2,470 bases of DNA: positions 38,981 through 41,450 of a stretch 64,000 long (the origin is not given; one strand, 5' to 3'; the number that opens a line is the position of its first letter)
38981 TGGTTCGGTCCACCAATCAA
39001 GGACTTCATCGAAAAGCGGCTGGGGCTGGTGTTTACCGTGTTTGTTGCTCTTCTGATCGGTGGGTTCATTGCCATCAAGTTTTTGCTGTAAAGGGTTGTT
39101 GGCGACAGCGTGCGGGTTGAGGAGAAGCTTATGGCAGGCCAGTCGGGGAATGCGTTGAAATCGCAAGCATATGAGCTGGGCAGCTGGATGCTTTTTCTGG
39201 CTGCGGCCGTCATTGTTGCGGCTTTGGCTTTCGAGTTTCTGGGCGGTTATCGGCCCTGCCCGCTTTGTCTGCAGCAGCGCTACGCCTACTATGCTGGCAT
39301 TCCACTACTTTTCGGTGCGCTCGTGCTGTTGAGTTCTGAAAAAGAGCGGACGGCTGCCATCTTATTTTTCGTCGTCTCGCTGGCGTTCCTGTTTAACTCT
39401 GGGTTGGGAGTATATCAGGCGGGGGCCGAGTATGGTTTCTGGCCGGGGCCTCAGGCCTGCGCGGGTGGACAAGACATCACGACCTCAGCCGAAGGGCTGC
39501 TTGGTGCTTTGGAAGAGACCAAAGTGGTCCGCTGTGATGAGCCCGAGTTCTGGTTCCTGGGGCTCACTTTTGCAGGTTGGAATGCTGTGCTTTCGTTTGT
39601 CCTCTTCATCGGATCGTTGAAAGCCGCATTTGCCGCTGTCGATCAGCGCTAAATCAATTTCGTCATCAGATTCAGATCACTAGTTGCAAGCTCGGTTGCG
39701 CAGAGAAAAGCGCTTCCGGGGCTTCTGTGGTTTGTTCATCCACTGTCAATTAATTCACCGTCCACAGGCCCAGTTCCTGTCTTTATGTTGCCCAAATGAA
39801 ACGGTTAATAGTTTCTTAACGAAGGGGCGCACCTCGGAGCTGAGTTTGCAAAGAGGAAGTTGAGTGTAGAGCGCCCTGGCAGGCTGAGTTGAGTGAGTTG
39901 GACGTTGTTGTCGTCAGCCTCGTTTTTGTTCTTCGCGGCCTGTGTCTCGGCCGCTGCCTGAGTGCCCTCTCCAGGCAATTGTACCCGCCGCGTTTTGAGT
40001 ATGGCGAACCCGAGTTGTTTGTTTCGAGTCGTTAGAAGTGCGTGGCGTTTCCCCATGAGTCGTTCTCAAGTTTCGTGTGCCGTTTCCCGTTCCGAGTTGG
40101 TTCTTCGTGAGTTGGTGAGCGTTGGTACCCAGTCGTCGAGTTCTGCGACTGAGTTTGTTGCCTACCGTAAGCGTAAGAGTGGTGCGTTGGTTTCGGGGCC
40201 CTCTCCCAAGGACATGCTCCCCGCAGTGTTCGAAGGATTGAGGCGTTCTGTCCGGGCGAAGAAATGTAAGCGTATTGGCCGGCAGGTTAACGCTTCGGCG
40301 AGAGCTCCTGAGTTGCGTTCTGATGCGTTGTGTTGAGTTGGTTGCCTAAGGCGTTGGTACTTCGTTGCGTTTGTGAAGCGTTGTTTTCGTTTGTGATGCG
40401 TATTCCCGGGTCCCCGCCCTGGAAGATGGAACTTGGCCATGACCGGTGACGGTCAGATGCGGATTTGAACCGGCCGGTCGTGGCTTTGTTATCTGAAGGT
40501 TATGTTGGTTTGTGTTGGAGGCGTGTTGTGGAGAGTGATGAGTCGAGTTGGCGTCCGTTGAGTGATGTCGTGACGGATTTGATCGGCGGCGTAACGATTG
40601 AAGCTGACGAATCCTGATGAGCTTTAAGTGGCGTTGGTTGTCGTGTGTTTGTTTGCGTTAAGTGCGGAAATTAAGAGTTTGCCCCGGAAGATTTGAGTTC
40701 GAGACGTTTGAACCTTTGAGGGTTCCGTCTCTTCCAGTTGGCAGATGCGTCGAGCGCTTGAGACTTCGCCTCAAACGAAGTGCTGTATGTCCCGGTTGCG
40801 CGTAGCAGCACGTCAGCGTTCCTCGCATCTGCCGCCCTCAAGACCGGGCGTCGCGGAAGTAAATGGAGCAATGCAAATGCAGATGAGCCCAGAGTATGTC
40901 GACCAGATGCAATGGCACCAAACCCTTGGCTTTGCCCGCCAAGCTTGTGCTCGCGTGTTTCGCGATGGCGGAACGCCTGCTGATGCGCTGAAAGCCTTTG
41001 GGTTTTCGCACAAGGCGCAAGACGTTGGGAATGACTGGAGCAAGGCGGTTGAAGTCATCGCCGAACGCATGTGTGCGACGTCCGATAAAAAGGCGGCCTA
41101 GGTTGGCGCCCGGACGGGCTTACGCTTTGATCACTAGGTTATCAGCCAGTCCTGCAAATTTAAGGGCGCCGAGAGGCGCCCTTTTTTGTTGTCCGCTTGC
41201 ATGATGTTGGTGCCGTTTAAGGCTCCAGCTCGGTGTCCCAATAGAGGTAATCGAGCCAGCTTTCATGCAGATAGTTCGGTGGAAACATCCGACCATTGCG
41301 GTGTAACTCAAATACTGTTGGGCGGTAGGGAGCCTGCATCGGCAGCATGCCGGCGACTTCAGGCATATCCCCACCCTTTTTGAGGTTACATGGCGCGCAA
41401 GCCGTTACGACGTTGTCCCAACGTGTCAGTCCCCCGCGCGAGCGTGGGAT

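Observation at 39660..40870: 1.2-kb non-coding stretch with extreme G+T strand skew and a dispersed GAGTTG motif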

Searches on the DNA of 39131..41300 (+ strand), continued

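Call 86: search_rna_families(sources=[L001, L013, L031, L044, L056, L026, L069, L083], threshold=gathering)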
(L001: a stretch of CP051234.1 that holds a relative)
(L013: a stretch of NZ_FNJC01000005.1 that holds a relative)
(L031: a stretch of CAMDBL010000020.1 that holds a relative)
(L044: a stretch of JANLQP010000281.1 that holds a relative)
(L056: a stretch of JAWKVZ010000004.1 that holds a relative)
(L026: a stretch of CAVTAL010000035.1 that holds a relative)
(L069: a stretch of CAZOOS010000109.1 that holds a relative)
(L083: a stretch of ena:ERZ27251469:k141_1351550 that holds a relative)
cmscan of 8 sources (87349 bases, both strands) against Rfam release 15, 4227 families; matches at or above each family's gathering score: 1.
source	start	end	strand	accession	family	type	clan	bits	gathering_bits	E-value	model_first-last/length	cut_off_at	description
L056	5134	5217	-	RF00005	tRNA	Gene; tRNA;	CL00001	52.9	29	2.1e-08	1-71/71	no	tRNA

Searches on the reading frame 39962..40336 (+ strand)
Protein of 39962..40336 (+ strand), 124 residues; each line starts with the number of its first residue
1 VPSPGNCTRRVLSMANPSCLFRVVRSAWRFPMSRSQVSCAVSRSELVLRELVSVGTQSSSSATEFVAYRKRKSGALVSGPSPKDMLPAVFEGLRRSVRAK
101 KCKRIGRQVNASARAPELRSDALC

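Call 8: search_protein_families(library=pfam, proteins=[window:39962-40336:+], max_evalue=0.1)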
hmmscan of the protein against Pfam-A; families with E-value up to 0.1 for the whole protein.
window:39962-40336:+ (124 aa): 0 families

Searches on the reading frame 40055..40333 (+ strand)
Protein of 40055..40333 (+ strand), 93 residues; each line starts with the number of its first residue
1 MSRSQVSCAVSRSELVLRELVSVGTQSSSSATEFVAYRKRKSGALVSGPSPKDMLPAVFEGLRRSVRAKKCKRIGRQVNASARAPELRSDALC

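Call 30: find_homologous_proteins(query=A3, max_evalue=0.01)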
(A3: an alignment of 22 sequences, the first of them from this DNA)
Query A3 (22 sequences) (93 aa, profile of the alignment): 5 proteins with E <= 0.01 among 5240 candidates.
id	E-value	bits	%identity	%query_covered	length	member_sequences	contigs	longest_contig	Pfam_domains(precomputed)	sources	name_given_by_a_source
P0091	2.2e-20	91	100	100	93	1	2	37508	-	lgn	-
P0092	2.8e-19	88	38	56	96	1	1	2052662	-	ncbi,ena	-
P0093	9.6e-11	60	42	55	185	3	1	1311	-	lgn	-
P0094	1.3e-9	57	40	46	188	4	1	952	-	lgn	-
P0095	3.3e-9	55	43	51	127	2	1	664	-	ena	-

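Call 97: predict_structure(alignment_id=A8)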
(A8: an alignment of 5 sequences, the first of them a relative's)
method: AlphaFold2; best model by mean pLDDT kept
length: 127 residues; sequences in the alignment: 5
mean_pLDDT: 56.6   pTM: 0.23
mean pLDDT of the five models: 56.6, 53.9, 51.8, 51.1, 48.2
residues with pLDDT >= 90: 0; 70-90: 35; 50-70: 40; < 50: 52
segments of 3 or more residues with pLDDT < 50: 1-27, 87-104, 122-127
pLDDT, mean of each block of 10 residues (from residue 1): 37 43 48 75 72 75 69 59 51 38 56 66 44
secondary structure, 60 per line:
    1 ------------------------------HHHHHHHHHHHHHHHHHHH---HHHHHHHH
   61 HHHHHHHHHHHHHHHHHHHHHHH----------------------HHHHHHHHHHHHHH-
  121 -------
elements in order: H31-49 H53-83 H106-119

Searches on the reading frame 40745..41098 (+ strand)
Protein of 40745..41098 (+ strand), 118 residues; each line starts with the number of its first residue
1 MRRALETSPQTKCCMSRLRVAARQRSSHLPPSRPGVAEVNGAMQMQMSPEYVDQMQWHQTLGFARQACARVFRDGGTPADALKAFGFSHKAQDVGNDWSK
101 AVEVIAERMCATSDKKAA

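Call 15: search_protein_families(library=ncbifam, proteins=[window:40745-41098:+], max_evalue=1)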
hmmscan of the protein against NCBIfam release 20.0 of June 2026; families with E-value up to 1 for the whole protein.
window:40745-41098:+ (118 aa): 0 families
